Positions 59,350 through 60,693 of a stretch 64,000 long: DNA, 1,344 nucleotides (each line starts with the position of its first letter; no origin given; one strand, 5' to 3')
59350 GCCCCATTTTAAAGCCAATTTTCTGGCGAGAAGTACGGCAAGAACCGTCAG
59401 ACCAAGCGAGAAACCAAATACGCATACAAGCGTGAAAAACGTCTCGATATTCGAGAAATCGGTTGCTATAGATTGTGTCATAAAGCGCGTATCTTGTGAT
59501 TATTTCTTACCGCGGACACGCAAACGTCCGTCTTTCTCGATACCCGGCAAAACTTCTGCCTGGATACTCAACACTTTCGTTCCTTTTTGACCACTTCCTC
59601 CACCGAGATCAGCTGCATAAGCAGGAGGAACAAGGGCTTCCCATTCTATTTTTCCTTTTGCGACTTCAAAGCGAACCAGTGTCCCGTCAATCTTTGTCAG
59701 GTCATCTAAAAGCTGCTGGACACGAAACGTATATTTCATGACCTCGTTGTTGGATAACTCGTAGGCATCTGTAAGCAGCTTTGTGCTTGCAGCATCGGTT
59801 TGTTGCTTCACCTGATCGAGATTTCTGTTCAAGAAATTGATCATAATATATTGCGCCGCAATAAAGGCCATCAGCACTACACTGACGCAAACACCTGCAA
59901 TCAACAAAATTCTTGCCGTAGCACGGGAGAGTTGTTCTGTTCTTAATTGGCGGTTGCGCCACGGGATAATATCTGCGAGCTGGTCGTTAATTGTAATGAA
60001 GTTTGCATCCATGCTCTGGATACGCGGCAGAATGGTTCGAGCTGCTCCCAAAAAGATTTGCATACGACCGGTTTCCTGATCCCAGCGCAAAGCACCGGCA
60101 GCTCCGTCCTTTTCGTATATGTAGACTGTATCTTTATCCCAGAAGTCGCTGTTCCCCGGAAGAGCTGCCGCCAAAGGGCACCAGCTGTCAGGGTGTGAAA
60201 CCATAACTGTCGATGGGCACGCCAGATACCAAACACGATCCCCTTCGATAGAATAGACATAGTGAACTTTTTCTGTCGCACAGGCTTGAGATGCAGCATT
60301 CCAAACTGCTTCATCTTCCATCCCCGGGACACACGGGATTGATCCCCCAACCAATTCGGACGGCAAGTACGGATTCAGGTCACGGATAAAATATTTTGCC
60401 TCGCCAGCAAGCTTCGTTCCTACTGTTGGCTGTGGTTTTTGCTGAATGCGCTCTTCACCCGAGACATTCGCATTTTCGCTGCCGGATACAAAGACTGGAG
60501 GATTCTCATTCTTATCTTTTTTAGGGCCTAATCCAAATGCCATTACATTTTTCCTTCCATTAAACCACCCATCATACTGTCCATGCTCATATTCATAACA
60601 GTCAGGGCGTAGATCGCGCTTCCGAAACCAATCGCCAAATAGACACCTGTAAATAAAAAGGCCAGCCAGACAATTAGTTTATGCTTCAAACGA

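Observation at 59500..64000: Minimal type IV filament-like module (X - GspE/PilB ATPase - GspF/PilC platform - bitopic protein) with no pilin, secretin or peptidase in sight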

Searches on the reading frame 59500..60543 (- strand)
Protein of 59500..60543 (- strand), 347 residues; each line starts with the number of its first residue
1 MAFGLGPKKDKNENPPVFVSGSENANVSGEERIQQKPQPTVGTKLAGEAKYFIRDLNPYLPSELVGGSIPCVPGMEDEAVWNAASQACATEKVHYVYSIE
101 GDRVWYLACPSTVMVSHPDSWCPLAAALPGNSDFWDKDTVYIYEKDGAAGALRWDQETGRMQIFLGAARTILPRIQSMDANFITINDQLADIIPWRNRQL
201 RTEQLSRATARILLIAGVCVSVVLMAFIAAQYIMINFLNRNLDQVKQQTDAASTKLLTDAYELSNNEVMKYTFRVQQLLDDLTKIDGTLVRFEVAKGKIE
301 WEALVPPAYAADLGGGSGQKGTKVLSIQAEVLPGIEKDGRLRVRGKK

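Call 3: search_protein_families(library=pfam, proteins=[window:59500-60543:-], max_evalue=0.01)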
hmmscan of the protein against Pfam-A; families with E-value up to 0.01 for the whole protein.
window:59500-60543:- (347 aa): 0 families

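Call 6: search_protein_families(library=ncbifam, proteins=[window:59500-60543:-], max_evalue=0.01)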
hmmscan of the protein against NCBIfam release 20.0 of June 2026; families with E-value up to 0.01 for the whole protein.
window:59500-60543:- (347 aa): 0 families

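Call 9: find_homologous_proteins(query=window:59500-60543:-, max_evalue=0.001)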
Query window:59500-60543:- (347 aa): 1232 proteins with E <= 0.001 among 5422 candidates; the best 120 are listed.
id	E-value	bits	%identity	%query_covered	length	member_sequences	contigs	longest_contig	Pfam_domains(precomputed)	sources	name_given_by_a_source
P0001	5.7e-212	721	91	100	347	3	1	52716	-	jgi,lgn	-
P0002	2.8e-191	653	84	100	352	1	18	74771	-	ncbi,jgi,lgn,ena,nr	ncbi:MAG TPA: hypothetical protein PLK94_03275 [Alphaproteobacteria bacterium]|nr:hypothetical prote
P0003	3.2e-166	571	73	100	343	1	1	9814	-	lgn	-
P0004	3.1e-163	561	72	100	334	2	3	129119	-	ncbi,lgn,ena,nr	ncbi:MAG: hypothetical protein PHX61_04330 [Alphaproteobacteria bacterium]|nr:hypothetical protein [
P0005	1.7e-160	552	72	100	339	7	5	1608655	-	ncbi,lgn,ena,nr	ncbi:MAG: hypothetical protein H6864_00990 [Micavibrio sp.]|nr:hypothetical protein [Micavibrio sp.]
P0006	4.4e-157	541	74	91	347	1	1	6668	-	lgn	-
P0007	1.2e-155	536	70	100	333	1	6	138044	-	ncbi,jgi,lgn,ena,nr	ncbi:MAG TPA: hypothetical protein PKI93_00875 [Alphaproteobacteria bacterium]|nr:hypothetical prote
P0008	3.0e-155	535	70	100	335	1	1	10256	-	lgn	-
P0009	2.3e-153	529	66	100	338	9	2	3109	-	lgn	-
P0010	1.8e-151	522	70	91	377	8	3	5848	-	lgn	-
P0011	4.7e-148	511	69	90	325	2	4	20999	-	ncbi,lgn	-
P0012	1.7e-146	506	68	95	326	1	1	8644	-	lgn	-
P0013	1.6e-141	490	63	99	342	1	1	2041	-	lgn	-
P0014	4.6e-141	488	64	94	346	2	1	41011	-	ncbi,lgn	-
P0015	1.3e-140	487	64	99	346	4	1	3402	-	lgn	-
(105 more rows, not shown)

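Call 18: find_related_loci(query=A1, collection=genome_contigs, flank=10000)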
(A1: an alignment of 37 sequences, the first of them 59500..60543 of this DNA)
Query A1 (347 aa) in genome_contigs; peptide patterns used: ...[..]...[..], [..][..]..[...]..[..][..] (x = any residue, [..] = any of these).
245 stretches matched a pattern; 212 encode a relative of the query (tblastn E <= 1e-3); the best 80 are kept; 80 distinct loci.
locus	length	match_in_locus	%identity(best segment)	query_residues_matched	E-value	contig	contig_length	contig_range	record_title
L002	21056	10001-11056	84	1-347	0e+0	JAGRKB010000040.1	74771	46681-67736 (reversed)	MAG: Alphaproteobacteria bacterium isolate HKST-UBA28 2015-01-06_1_(paired)_contig_32628, whole genome shotgun sequence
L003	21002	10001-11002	72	1-347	1e-172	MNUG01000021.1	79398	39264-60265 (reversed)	MAG: Alphaproteobacteria bacterium CG1_02_46_17 cg1_0.2_scaffold_114_c, whole genome shotgun sequence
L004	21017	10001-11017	73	1-347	7e-172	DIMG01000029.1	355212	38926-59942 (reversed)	MAG TPA_asm: Micavibrio sp. UBA5572 UBA5572_contig_160, whole genome shotgun sequence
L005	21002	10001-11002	72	1-347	1e-171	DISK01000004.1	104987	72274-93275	MAG TPA_asm: Micavibrio sp. UBA6212 UBA6212_contig_4959, whole genome shotgun sequence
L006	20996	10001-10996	70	1-346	1e-164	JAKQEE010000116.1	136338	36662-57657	MAG: Pseudomonadota bacterium isolate USDE_maxbin.087_sub k141_1898523, whole genome shotgun sequence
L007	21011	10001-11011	68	1-346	8e-164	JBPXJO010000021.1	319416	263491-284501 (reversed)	MAG: Alphaproteobacteria bacterium isolate mt_P7 k141_282283, whole genome shotgun sequence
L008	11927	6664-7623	69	34-347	1e-153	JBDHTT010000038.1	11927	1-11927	MAG: Alphaproteobacteria bacterium isolate AS-MICRO-OLR.190 NODE_23630_length_11927_cov_11.864052, whole genome shotgun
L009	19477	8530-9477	64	19-345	1e-149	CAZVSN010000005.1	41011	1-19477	MAG TPA_asm: uncultured Micavibrio sp. isolate SRP286056_co2_271 genome assembly, contig: NODE_1169_length_41011_cov_32.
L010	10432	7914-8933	61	1-345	2e-143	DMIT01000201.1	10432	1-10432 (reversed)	MAG TPA_asm: Rhodospirillaceae bacterium isolate UBA8720 contig_35569, whole genome shotgun sequence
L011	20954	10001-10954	65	20-345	3e-143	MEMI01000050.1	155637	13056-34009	MAG: Alphaproteobacteria bacterium RIFCSPHIGHO2_02_FULL_46_13 rifcsphigho2_02_scaffold_841, whole genome shotgun sequenc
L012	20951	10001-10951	61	15-345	8e-141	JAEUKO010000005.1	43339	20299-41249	MAG: Alphaproteobacteria bacterium isolate new MAG-97 NODE_5_length_43339_cov_4.254750, whole genome shotgun sequence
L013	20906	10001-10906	64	35-347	5e-141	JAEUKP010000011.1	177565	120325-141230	MAG: Alphaproteobacteria bacterium isolate new MAG-98 k141_1776454, whole genome shotgun sequence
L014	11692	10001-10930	62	25-345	3e-140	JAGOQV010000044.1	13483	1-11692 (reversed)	MAG: Alphaproteobacteria bacterium isolate Gw_Eff_bin_221 Gw_Eff_10868_length_13483_cov_16.408506, whole genome shotgun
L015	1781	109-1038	61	25-345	3e-151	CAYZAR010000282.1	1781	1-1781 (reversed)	MAG TPA_asm: uncultured Micavibrio sp. isolate SRP257259_co1_60 genome assembly, contig: NODE_138737_length_1781_cov_4.1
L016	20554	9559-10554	59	1-347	2e-139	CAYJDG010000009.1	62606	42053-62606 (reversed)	MAG TPA_asm: uncultured Pseudobdellovibrionaceae bacterium isolate ERP123247_co1_84 genome assembly, contig: NODE_215_le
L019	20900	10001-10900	59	35-345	8e-131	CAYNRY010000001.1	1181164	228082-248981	MAG TPA_asm: uncultured Micavibrio sp. isolate binchicken_co264_4 genome assembly, contig: NODE_1_length_1181164_cov_15.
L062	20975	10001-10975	54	13-347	5e-123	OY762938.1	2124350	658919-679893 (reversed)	MAG: uncultured Micavibrio sp. isolate 194a20bb-105a-45c9-9846-0688499aae06 genome assembly, chromosome: 1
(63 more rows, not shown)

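Call 19: predict_structure(alignment_id=A1)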
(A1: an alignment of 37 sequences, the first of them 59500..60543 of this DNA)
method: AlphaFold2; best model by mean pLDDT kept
length: 347 residues; sequences in the alignment: 37
mean_pLDDT: 60.5   pTM: 0.29
mean pLDDT of the five models: 60.5, 60.1, 58.9, 58.3, 58.1
residues with pLDDT >= 90: 19; 70-90: 106; 50-70: 108; < 50: 114
segments of 3 or more residues with pLDDT < 50: 1-4, 11-34, 55-60, 131-156, 159-198, 314-324
pLDDT, mean of each block of 10 residues (from residue 1): 50 42 37 52 62 47 65 68 59 67 73 61 56 38 39 45 38 27 35 45 71 93 95 78 73 73 61 79 81 80 78 46 55 75 79
secondary structure, 60 per line:
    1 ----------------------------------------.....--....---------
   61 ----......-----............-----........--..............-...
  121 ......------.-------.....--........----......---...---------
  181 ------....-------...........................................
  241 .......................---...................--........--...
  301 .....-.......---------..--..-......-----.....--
elements in order: H41-45 H48-51 E65-70 H76-87 E93-100 E103-110 H111-116 H118-126 E141-145 E148-155 E160-165 H187-190 H198-263 H267-285 E288-295 E298-305 H307-313 E330-335 E341-345

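Call 24: fold_search(model_id=the predicted structure, library=pdb)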
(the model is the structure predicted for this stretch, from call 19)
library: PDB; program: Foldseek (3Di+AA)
matches with E <= 10: 531; with E <= 0.001: 0
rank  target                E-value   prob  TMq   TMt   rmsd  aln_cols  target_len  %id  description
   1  6bwq_B                1.0e-01  0.25  0.14  0.21   8.5       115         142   13  LarC2, the C-terminal domain of a cyclometallase involved in the synthesis of the NPN cofactor of lactate racemase, in (released 2018-06-20)
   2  8xko_D                2.1e-01  0.44  0.13  0.28  13.6       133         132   15  CryoEM structure of compound HNC-1664 bound with RdRP-RNA complex of SARS-CoV-2 (released 2024-12-04)
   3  2zho_F                3.1e-01  0.13  0.10  0.19  12.4        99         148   10  Crystal structure of the regulatory subunit of aspartate kinase from Thermus thermophilus (ligand free form) (released 2009-02-17)
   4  6wiq_B                3.3e-01  0.57  0.14  0.35   8.5       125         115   12  Crystal structure of the co-factor complex of NSP7 and the C-terminal domain of NSP8 from SARS CoV-2 (released 2020-04-22)
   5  1uv7_A                3.7e-01  0.25  0.11  0.34   7.6        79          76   14  periplasmic domain of EpsM from Vibrio cholerae (released 2004-04-23)
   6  8urb_D                5.0e-01  0.51  0.15  0.26  17.4       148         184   11  Porcine epidemic diarrhea virus complete core polymerase complex (released 2023-11-15)
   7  2gqq_B                5.6e-01  0.07  0.10  0.16  12.2       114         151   17  Crystal Structure of E. coli Leucine-responsive regulatory protein (Lrp) (released 2007-03-06)
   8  2e5i_MODEL_1_A        5.9e-01  0.13  0.12  0.26  14.3       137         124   11  Solution structure of RNA binding domain 2 in Heterogeneous nuclear ribonucleoprotein L-like (released 2007-06-26)
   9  1uv7_B                6.3e-01  0.21  0.11  0.36   7.5        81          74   15  periplasmic domain of EpsM from Vibrio cholerae (released 2004-04-23)
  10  8fg6_B                6.3e-01  0.15  0.11  0.21  13.1       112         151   12  Design of amyloidogenic peptide traps (released 2024-03-20)
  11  3qy2_B                6.7e-01  0.20  0.12  0.31   9.5        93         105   12  Crystal structure of the P93A monomer mutant of S. cerevisiae Cks1 (released 2011-06-29)
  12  6nur_D                7.1e-01  0.51  0.16  0.40   6.6       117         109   13  SARS-Coronavirus NSP12 bound to NSP7 and NSP8 co-factors (released 2019-05-29)
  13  3ub0_A                7.1e-01  0.35  0.15  0.25  14.6       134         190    8  Crystal structure of the nonstructural protein 7 and 8 complex of Feline Coronavirus (released 2012-02-22)
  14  7jl6_A                7.1e-01  0.16  0.09  0.21  11.8        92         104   13  Heme binding to SrrB PAS domain plays a role in redox regulation of S. aureus SrrAB two-component system (released 2021-08-04)
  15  7a67_A                7.5e-01  0.07  0.07  0.20  10.2        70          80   20  Pcc1Pcc2 complex (released 2022-03-23)
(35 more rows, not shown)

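Call 34: search_solved_structures(query=A1, max_evalue=10)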
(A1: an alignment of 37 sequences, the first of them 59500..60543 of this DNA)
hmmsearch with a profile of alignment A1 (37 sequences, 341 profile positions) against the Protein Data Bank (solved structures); distinct sequences matched with E-value up to 10: 0.

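Call 36: search_protein_families(library=pfam, proteins=[L012:11094-11675:+, L012:11717-12454:+, L012:12529-13266:+, L019:11040-11624:+, L019:11647-12360:+, L019:12425-13156:+, L062:11114-11641:+, L062:11711-12475:+, L062:12650-13408:+], max_evalue=5)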
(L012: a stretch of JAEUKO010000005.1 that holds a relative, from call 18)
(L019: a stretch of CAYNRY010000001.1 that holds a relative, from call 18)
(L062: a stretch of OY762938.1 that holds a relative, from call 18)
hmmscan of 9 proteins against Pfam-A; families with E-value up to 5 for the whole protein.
L012:11094-11675:+ (193 aa): 1 family
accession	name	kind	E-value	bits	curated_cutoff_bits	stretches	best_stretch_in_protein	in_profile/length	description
PF11021.13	DUF2613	-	0.16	12.5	22.1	1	40-72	10-42/55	Protein of unknown function (DUF2613)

L012:11717-12454:+ (245 aa): 0 families

L012:12529-13266:+ (245 aa): 0 families

L019:11040-11624:+ (194 aa): 0 families

L019:11647-12360:+ (237 aa): 0 families

L019:12425-13156:+ (243 aa): 0 families

L062:11114-11641:+ (175 aa): 0 families

L062:11711-12475:+ (254 aa): 0 families

L062:12650-13408:+ (252 aa): 1 family
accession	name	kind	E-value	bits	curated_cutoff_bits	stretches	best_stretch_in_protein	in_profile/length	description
PF18973.5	CBL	-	0.038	14.1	25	1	209-227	18-36/48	Putative Chitin binding like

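Call 38: find_homologous_proteins(query=L012:11717-12454:+, max_evalue=0.001)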
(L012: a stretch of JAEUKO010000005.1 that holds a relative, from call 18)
Query L012:11717-12454:+ (245 aa): 3543 proteins with E <= 0.001 among 5919 candidates; the best 120 are listed.
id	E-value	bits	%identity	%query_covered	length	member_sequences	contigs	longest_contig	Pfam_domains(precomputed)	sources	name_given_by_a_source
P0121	5.6e-144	496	95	100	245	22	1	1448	-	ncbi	-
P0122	1.4e-140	485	92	100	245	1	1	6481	-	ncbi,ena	-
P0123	5.4e-82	293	62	96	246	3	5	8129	-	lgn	-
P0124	1.7e-79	285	61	96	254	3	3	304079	-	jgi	-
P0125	2.3e-79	284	63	100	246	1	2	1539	-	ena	-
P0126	5.2e-79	283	62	100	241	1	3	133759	-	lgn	-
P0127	8.8e-79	282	62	96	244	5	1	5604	-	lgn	-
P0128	1.0e-77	279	59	100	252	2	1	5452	-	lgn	-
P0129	2.5e-76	274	64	96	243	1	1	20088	-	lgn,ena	-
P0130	5.9e-76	273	62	94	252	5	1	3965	-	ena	-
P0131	1.5e-75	272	59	100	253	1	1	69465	-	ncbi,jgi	-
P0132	6.8e-75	270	60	95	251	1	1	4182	-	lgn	-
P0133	7.0e-74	266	62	96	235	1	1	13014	-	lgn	-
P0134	5.1e-73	264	59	96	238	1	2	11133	-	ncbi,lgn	ncbi:MAG TPA: hypothetical protein VGD95_06335 [Micavibrio sp.]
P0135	1.0e-72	263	62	96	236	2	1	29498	-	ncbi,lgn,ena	-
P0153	6.1e-70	254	59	96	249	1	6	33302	-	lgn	-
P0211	2.0e-64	235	57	95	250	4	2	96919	-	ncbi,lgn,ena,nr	ncbi:MAG: hypothetical protein AUJ12_08040 [Alphaproteobacteria bacterium CG1_02_46_17]|nr:MAG: hypo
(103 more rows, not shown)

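Call 39: find_encoding_contigs(protein=P0211, flank=8000, max_places=4)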
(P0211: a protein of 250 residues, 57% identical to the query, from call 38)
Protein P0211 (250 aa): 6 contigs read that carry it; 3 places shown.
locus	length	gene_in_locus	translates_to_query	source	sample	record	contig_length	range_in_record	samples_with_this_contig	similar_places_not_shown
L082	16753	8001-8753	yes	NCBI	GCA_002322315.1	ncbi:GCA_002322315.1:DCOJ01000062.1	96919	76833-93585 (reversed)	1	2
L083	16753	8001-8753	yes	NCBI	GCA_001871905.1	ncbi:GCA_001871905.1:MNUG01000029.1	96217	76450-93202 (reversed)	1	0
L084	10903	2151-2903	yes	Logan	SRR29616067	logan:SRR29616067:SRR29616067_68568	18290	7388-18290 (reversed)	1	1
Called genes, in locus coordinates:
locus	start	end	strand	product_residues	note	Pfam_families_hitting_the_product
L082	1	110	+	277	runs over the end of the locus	PF00563:EAL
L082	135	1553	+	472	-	PF18073:Zn_ribbon_LapB, PF00154:RecA_N (weak), PF06745:ATPase, PF13481:AAA_25, PF13541:ChlI (weak)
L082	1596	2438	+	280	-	PF07722:Peptidase_C26, PF00117:GATase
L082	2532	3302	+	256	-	PF02674:Colicin_V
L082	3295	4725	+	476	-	PF13522:GATase_6, PF13537:GATase_7, PF00156:Pribosyltran (weak)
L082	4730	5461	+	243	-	PF00106:adh_short, PF08659:KR, PF13561:adh_short_C2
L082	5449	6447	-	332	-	PF01073:3Beta_HSD, PF01370:Epimerase, PF02719:Polysacc_synt_2, PF04321:RmlD_sub_bind, PF16363:GDP_Man_Dehyd, PF07993:NAD_binding_4 (faint)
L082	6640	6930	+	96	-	-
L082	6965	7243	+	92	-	-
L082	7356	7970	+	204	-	-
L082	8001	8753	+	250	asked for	-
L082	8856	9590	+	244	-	-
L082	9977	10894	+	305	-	-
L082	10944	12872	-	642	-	PF00330:Aconitase, PF00694:Aconitase_C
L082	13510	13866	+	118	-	-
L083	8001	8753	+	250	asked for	-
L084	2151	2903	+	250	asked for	-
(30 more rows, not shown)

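Call 51: search_protein_representatives(alignment_id=A1)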
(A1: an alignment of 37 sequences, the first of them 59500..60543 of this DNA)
Query: 37 sequences, 341 profile positions. Proteins with E-value up to 0.001 (for the whole library): 184; up to 1e-10: 104; up to 1e-30: 39. The best 150 are listed.
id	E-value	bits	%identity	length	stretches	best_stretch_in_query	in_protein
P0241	1.9e-140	484.3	-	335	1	24-341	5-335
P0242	5.5e-120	417.0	-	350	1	15-341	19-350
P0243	1.4e-113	395.9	-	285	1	26-267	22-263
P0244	2.6e-107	375.3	-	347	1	46-340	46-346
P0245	1.1e-82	294.3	-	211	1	24-182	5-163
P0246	1.6e-74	267.5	-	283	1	1-217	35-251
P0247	1.3e-72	261.3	-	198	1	56-184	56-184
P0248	2.2e-71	257.2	-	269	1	90-265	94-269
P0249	4.4e-67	243.0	-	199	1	23-157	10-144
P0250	6.3e-66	239.2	-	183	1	62-234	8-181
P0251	4.2e-64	233.2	-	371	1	33-339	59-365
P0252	1.5e-60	221.5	-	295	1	61-340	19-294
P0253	1.9e-59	217.9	-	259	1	87-341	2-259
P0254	2.6e-58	214.2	-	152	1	7-143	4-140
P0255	2.1e-55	204.7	-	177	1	166-340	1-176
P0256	1.6e-54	201.7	-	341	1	55-340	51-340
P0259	1.5e-45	172.3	-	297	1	64-301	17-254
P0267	1.4e-38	149.3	-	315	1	65-318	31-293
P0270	4.1e-37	144.5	-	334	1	34-328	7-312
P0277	5.0e-33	131.0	-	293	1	62-337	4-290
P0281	6.6e-29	117.5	-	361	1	60-326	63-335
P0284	2.5e-28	115.6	-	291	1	57-330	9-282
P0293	1.0e-23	100.4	-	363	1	58-334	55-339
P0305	6.5e-19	84.7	-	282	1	61-314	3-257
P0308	2.2e-18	82.9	-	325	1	60-320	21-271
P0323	3.8e-14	69.0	-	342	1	59-312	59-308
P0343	3.6e-11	59.2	-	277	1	64-310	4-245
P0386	1.1e-06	44.4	-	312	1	62-316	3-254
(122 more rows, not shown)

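Call 53: search_protein_families(library=pfam, alignment_id=A2, max_evalue=0.1)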
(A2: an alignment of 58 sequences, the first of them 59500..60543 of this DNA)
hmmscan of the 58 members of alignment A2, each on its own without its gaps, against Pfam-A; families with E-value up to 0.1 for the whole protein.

A. member 1, window:59500-60543:- (347 aa): 2 families
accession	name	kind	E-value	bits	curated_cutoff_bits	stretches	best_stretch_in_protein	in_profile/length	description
PF06143.16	Baculo_11_kDa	-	0.062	13.3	28.4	0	177-250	10-71/84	Baculovirus 11 kDa family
PF08510.17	PIG-P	-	0.086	13.1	39.3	0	215-259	46-88/121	PIG-P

B. families by the number of members that match (of 58 scanned): 25 families
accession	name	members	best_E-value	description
PF17390.7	Bac_rhamnosid_C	2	0.032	Bacterial alpha-L-rhamnosidase C-terminal domain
PF21214.3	SelB_WH_2nd_bact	1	0.0027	Selenocysteine-specific elongation factor, winged helix domain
PF02996.22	Prefoldin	1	0.006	Prefoldin subunit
PF15292.12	Treslin_M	1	0.0083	Treslin, M domain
PF17173.10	DUF5129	1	0.013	Domain of unknown function (DUF5129)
PF02983.19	Pro_Al_protease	1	0.014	Alpha-lytic protease prodomain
PF17431.7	YpmT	1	0.02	Uncharacterized YmpT-like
PF11821.13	ActD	1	0.032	Alternative complex III, ActD subunit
PF21268.3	Helic-prim_T7_N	1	0.036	Bacteriophage T7 DNA helicase/primase, N-terminal a+b fold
PF18363.6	PI_PP_I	1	0.037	Phosphoinositide phosphatase insertion domain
PF00534.26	Glycos_transf_1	1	0.038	Glycosyl transferases group 1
PF15883.10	DUF4736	1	0.046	Domain of unknown function (DUF4736)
PF10828.13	DUF2570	1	0.048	Protein of unknown function (DUF2570)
PF13360.13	PQQ_2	1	0.061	Outer membrane protein assembly factor BamB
PF06143.16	Baculo_11_kDa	1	0.062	Baculovirus 11 kDa family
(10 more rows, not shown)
